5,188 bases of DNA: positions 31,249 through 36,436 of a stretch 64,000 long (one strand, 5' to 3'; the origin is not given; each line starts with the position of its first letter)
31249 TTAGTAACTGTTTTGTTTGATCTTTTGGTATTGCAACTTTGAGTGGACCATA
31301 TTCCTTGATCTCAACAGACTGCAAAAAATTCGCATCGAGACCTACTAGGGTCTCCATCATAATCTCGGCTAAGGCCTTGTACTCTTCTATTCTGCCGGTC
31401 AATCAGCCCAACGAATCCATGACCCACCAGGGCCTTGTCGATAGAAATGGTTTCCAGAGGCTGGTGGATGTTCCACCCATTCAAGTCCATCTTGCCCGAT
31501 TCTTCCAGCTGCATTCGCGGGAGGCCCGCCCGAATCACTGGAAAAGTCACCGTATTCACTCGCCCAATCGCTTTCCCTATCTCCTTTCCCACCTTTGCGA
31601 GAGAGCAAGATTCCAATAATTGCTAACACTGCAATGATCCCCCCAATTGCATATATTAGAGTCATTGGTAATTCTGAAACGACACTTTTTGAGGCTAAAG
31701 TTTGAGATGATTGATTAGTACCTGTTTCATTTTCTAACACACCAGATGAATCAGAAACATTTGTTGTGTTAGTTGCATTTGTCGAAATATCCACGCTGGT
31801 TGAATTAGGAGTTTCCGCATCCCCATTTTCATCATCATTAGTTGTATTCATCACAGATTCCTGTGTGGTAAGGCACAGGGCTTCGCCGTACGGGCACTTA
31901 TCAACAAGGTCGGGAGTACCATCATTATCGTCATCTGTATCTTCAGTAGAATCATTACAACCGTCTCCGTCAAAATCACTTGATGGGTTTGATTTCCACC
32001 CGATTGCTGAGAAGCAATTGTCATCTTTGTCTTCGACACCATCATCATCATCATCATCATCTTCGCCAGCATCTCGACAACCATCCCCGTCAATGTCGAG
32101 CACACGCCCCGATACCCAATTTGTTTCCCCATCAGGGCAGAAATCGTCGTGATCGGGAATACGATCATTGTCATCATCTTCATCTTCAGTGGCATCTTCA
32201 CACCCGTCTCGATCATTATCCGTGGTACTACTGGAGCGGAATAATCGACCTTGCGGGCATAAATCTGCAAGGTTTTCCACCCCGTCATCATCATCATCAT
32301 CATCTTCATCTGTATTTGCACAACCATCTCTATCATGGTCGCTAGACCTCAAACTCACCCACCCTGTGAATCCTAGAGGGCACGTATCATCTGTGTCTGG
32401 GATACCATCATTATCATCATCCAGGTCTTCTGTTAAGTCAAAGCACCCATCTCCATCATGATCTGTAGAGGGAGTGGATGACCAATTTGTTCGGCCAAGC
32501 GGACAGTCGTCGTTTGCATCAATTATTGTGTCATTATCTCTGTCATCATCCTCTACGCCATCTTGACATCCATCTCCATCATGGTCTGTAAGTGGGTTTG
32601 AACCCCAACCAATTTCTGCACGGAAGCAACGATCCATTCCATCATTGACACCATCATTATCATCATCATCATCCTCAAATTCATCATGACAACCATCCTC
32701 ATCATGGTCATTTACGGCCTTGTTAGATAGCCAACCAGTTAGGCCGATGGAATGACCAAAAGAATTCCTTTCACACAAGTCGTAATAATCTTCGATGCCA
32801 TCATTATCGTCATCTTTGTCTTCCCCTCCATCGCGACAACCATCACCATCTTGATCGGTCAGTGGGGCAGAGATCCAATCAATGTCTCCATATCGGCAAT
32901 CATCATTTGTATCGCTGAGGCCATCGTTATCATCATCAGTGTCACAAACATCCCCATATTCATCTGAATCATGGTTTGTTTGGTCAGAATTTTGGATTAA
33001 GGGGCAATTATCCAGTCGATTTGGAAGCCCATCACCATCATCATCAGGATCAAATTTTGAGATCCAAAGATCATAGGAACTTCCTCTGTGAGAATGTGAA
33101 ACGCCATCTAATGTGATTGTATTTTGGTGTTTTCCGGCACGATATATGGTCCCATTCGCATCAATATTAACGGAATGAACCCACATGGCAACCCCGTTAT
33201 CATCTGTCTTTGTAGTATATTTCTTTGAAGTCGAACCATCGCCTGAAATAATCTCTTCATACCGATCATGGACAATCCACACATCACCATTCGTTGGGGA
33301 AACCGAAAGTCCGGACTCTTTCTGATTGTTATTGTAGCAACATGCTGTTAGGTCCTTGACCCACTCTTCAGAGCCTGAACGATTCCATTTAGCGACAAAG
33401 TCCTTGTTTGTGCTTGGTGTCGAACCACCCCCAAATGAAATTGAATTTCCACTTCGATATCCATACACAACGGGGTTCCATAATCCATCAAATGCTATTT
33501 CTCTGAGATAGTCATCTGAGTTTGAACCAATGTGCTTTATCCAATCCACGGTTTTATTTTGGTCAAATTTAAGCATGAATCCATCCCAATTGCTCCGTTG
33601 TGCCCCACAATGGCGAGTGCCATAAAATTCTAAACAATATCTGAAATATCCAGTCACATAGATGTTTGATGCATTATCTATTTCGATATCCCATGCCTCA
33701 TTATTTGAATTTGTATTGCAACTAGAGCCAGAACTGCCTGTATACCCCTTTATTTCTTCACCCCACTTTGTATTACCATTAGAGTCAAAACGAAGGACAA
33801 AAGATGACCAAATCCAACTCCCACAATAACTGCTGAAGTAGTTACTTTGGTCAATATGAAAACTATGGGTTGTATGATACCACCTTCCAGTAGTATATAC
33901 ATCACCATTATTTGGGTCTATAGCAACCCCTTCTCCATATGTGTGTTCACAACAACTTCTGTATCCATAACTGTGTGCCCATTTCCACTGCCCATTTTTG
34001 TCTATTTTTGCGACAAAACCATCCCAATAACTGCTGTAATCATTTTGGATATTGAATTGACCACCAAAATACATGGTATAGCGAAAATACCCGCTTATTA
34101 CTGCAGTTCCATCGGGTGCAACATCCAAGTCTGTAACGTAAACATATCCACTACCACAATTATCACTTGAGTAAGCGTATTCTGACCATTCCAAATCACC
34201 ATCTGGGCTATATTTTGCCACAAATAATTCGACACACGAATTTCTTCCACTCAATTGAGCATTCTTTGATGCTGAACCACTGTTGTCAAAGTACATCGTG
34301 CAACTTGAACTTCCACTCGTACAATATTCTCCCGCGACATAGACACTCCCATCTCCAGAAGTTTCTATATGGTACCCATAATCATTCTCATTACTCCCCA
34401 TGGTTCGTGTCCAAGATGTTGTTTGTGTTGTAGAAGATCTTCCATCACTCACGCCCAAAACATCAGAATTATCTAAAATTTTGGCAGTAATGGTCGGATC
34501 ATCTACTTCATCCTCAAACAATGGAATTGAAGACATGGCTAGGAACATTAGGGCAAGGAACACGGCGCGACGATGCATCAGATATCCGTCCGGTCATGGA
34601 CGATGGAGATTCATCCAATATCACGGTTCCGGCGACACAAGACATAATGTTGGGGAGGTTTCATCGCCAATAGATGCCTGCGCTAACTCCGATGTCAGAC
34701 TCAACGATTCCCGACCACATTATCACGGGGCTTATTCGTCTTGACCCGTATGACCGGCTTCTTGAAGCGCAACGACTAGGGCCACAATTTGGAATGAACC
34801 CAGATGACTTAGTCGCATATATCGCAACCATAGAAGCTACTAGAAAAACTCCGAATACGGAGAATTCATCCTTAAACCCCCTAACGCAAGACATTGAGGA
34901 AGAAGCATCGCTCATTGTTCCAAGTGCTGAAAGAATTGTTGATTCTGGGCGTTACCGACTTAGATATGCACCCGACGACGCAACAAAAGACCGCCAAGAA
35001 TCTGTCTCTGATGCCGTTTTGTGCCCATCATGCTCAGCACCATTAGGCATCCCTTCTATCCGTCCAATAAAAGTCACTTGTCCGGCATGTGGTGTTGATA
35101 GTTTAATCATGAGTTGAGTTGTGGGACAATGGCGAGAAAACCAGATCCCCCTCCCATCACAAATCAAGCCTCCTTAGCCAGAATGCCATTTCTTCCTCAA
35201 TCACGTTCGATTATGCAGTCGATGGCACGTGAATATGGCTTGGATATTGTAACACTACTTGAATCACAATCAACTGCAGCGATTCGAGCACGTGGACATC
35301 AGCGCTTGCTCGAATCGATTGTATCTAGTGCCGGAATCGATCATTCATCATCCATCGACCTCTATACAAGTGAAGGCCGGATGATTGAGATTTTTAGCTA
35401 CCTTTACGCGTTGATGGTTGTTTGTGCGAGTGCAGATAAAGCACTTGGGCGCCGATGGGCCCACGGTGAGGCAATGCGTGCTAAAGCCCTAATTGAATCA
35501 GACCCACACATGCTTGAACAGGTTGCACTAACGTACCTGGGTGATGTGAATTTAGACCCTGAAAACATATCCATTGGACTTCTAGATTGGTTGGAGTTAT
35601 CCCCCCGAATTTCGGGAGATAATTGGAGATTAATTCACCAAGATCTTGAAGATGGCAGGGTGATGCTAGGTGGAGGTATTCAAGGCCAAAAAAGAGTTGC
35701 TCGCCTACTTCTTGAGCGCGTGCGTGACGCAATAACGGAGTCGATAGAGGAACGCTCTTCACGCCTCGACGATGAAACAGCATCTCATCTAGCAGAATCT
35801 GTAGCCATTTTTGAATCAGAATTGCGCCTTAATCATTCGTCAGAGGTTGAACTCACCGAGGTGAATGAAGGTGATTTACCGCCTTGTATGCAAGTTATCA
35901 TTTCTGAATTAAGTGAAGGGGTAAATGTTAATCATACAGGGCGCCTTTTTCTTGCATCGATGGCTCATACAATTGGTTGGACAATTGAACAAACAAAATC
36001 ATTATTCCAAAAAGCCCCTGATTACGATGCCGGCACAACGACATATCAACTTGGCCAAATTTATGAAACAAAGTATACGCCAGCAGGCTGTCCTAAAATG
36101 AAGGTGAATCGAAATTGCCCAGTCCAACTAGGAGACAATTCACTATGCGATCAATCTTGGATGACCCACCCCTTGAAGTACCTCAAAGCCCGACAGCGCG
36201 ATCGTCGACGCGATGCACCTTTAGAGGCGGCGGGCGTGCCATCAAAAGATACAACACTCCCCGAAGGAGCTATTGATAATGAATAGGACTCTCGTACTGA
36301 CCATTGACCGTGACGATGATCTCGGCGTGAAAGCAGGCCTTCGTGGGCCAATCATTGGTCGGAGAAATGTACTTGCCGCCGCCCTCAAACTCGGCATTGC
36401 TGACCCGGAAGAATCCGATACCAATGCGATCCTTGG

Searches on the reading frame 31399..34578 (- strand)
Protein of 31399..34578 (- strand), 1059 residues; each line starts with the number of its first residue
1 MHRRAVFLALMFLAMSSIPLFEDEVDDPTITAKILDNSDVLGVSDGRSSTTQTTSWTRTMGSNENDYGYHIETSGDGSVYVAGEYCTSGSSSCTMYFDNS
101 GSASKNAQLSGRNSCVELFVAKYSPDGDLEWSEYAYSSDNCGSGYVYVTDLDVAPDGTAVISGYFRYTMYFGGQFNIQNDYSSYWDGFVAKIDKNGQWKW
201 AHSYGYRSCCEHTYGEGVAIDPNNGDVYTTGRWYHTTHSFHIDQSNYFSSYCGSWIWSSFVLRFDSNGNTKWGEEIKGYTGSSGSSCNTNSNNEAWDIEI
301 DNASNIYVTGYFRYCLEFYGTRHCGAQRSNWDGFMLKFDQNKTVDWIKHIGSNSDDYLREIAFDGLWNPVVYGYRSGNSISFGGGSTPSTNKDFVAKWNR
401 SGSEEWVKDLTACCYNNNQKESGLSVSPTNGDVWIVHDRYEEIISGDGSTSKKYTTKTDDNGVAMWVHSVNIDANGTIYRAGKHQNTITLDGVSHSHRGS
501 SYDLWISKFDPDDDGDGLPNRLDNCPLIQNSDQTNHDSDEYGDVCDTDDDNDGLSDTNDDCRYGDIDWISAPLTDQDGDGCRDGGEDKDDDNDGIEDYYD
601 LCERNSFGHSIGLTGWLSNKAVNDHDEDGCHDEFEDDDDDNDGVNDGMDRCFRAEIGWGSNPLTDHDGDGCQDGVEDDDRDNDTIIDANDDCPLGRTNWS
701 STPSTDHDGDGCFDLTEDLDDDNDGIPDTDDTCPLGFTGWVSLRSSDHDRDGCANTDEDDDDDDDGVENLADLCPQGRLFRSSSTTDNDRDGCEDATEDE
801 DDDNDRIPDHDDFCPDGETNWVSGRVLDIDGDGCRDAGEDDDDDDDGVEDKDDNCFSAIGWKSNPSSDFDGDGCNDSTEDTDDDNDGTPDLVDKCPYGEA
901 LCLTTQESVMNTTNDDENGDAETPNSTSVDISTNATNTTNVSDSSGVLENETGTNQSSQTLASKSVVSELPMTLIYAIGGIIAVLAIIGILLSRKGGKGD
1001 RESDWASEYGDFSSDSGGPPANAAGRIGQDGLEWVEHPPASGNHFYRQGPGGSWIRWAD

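Call 9: search_protein_families(library=pfam, proteins=[window:31399-34578:-], max_evalue=0.01)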
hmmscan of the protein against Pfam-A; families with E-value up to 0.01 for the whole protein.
window:31399-34578:- (1059 aa): 1 family
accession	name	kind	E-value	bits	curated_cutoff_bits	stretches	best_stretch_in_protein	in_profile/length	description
PF02412.23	TSP_3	-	7e-11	42.1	25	2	536-562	3-29/36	Thrombospondin type 3 repeat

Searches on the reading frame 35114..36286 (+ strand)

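Call 9: search_protein_families(library=pfam, proteins=[window:35114-36286:+], max_evalue=0.01)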
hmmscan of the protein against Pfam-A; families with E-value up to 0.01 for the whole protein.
window:35114-36286:+ (390 aa): 1 family
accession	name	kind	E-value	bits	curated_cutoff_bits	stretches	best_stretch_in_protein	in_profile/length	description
PF04104.19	DNA_primase_lrg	-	7.1e-16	58.8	22.4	1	192-345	30-204/266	Eukaryotic and archaeal DNA primase, large subunit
